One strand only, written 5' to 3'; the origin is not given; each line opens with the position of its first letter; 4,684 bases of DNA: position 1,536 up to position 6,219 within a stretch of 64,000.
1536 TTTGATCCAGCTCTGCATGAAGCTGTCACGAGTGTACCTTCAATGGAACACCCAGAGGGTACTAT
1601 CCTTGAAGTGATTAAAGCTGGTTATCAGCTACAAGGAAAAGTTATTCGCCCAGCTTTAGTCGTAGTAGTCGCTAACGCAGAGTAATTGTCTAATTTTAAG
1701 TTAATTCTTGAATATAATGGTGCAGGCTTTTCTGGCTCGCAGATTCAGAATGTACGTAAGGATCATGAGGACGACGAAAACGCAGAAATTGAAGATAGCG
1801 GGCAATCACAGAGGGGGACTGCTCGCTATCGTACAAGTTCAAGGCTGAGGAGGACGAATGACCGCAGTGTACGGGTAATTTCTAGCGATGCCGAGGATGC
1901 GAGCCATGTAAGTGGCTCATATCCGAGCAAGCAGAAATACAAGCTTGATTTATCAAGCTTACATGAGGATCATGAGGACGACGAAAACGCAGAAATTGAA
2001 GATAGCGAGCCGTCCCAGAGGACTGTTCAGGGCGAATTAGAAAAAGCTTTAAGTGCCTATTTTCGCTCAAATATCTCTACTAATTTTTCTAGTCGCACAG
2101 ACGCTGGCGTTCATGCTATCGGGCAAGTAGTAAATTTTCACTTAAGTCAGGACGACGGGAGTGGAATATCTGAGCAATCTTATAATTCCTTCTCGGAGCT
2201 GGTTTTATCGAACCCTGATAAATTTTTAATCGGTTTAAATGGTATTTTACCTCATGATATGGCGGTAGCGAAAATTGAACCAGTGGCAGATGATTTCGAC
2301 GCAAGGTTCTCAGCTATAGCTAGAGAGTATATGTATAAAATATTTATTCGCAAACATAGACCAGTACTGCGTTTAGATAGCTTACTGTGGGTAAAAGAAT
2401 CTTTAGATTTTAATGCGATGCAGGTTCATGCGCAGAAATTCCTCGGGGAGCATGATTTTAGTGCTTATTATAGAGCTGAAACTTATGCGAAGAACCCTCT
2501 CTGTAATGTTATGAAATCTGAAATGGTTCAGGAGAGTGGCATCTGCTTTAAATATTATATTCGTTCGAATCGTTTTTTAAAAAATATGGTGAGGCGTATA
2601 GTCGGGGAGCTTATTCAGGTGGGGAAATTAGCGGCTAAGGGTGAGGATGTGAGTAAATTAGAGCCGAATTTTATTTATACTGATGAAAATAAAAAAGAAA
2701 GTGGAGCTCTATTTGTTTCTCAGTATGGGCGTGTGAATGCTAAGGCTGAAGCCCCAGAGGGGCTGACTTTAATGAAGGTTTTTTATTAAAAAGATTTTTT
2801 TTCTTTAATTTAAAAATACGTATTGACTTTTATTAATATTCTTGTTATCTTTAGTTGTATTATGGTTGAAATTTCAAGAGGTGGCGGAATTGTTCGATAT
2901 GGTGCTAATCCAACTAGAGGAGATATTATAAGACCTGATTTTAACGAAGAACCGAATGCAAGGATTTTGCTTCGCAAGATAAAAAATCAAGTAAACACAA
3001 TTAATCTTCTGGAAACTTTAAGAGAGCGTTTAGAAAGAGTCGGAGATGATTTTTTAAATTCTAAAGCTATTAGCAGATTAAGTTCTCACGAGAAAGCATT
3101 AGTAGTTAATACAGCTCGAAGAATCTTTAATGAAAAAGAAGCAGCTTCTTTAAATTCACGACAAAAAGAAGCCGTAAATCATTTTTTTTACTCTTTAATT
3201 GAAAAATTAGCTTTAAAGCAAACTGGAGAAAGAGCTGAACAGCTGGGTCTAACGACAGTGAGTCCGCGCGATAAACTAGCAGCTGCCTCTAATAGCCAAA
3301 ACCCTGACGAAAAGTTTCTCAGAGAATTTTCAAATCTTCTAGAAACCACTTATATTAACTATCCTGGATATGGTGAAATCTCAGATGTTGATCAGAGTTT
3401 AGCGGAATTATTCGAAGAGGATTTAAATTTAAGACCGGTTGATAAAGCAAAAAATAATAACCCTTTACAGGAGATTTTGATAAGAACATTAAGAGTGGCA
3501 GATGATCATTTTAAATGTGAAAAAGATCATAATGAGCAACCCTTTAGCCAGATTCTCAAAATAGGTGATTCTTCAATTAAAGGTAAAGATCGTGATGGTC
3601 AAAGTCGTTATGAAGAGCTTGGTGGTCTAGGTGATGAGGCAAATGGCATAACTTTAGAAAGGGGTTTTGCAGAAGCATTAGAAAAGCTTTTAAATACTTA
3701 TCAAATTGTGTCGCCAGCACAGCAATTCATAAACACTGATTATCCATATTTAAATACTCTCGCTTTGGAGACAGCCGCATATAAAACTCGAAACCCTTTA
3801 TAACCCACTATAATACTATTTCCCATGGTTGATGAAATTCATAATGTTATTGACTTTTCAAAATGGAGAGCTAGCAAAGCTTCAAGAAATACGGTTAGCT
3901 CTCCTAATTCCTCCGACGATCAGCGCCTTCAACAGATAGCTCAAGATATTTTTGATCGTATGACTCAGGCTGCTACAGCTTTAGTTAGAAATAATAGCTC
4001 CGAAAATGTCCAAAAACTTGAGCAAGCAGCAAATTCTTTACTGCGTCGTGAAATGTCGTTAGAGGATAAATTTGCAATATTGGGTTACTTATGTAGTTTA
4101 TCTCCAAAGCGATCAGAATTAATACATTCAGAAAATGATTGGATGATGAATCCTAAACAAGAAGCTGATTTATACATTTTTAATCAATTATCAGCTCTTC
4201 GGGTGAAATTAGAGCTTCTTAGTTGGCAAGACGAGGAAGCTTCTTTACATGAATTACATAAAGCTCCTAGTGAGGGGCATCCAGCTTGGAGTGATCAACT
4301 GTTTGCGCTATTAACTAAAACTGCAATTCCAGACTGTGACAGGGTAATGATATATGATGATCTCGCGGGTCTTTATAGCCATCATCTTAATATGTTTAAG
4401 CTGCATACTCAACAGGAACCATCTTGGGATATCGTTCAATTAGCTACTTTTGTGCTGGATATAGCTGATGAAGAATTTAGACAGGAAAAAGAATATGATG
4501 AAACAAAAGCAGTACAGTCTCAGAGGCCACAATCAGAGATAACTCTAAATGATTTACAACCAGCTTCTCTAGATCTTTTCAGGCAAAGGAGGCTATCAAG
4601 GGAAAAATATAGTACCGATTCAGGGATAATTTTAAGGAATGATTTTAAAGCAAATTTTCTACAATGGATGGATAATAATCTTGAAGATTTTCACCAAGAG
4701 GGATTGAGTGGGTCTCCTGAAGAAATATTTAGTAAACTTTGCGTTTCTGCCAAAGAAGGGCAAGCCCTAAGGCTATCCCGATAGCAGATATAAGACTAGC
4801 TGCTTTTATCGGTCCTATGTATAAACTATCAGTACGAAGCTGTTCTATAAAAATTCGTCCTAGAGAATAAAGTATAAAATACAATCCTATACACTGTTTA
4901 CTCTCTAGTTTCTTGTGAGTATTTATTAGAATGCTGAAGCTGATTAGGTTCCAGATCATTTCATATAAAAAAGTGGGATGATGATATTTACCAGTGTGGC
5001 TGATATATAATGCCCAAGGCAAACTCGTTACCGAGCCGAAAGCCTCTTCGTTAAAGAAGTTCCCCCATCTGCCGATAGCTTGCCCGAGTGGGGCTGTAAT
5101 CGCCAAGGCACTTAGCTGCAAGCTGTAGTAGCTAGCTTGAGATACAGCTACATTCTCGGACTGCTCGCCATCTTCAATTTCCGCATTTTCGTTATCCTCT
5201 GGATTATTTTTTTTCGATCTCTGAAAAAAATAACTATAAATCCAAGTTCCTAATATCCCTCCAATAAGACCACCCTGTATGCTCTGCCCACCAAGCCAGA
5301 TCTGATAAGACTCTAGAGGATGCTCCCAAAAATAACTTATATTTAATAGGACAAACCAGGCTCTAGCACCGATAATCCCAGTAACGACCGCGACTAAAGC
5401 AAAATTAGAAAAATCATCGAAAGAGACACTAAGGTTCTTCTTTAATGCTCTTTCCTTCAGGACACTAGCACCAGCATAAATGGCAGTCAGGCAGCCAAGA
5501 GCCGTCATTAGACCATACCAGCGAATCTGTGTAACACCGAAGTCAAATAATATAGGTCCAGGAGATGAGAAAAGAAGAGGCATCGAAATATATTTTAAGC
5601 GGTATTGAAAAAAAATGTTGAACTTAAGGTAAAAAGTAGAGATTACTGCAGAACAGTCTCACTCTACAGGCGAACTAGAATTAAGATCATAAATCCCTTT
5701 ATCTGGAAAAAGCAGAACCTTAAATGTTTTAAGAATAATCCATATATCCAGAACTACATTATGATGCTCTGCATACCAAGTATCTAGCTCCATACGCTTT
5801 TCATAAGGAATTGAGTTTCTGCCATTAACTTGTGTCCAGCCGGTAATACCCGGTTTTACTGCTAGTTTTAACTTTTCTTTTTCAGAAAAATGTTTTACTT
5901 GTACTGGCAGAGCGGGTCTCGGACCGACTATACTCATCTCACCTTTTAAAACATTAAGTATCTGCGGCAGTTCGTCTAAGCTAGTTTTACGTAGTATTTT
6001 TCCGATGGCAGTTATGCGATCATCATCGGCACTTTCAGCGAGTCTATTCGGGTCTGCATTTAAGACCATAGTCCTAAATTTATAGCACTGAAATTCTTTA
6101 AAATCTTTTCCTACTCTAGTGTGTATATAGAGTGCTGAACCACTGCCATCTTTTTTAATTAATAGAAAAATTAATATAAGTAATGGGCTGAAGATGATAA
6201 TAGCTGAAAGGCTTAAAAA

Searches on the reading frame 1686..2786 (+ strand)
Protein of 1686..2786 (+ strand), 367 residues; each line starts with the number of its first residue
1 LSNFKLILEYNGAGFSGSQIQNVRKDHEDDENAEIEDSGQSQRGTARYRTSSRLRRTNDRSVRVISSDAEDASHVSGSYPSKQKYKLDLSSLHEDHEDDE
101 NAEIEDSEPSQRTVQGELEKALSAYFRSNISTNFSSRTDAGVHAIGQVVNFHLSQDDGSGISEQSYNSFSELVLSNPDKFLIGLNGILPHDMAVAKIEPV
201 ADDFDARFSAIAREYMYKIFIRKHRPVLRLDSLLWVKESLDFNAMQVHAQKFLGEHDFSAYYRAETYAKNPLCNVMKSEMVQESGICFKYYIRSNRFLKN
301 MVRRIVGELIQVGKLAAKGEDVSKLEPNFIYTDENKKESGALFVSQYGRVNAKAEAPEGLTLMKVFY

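Call 48: find_homologous_proteins(query=window:1686-2786:+, max_evalue=1e-40)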
Query window:1686-2786:+ (367 aa): 92 proteins with E <= 1e-40 among 7178 candidates.
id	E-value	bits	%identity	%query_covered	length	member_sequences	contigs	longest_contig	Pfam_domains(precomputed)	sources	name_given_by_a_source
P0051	2.7e-174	597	79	100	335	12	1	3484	PF01416.26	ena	-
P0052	7.5e-172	589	96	72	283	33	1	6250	PF01416.26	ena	-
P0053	1.6e-168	578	76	100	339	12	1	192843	PF01416.26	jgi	jgi:tRNA pseudouridine38-40 synthase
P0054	1.8e-159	549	87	73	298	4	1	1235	PF01416.26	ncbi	-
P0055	2.9e-158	545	87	73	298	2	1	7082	PF01416.26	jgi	jgi:tRNA pseudouridine38-40 synthase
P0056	6.4e-153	527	72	100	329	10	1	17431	PF01416.26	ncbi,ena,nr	ncbi:MAG: tRNA pseudouridine synthase A [Proteobacteria bacterium]|nr:tRNA pseudouridine synthase A 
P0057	3.4e-148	512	85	72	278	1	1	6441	PF01416.26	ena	-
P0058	6.4e-148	511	85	72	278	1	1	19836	PF01416.26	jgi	jgi:tRNA pseudouridine38-40 synthase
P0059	3.2e-145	502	82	73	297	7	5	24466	PF01416.26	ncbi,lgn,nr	ncbi:MAG: tRNA pseudouridine(38-40) synthase TruA [Cyanobacteria bacterium REEB446]|nr:tRNA pseudour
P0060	1.7e-144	500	80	73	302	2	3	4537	PF01416.26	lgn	-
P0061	1.1e-141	490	81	72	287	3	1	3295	PF01416.26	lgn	-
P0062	1.9e-141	489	80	72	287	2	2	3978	PF01416.26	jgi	jgi:tRNA pseudouridine38-40 synthase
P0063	2.1e-141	489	80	72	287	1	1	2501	PF01416.26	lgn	-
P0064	3.9e-141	488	82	72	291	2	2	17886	PF01416.26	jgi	jgi:tRNA pseudouridine38-40 synthase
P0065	1.5e-140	487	79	72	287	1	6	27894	PF01416.26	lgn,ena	-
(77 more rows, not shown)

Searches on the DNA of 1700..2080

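Call 32: search_rna_families(source=window, start=1700, end=2080, threshold=evalue, max_evalue=5)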
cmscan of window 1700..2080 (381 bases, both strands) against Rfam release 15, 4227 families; matches with E-value up to 5: 0.
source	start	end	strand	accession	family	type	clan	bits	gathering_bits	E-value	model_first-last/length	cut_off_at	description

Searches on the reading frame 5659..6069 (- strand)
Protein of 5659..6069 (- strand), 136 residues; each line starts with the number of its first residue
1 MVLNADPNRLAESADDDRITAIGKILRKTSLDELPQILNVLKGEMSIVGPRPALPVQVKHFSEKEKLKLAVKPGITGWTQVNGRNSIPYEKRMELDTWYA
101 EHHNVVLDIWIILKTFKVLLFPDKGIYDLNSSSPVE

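Call 80: search_protein_families(library=pfam, proteins=[window:5659-6069:-], max_evalue=0.001)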
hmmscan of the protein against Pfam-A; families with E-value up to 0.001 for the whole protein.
window:5659-6069:- (136 aa): 1 family
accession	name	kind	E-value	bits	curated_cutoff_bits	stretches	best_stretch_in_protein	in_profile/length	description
PF02397.22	Bac_transf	-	9.1e-43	146.3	27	1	2-120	58-178/179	Bacterial sugar transferase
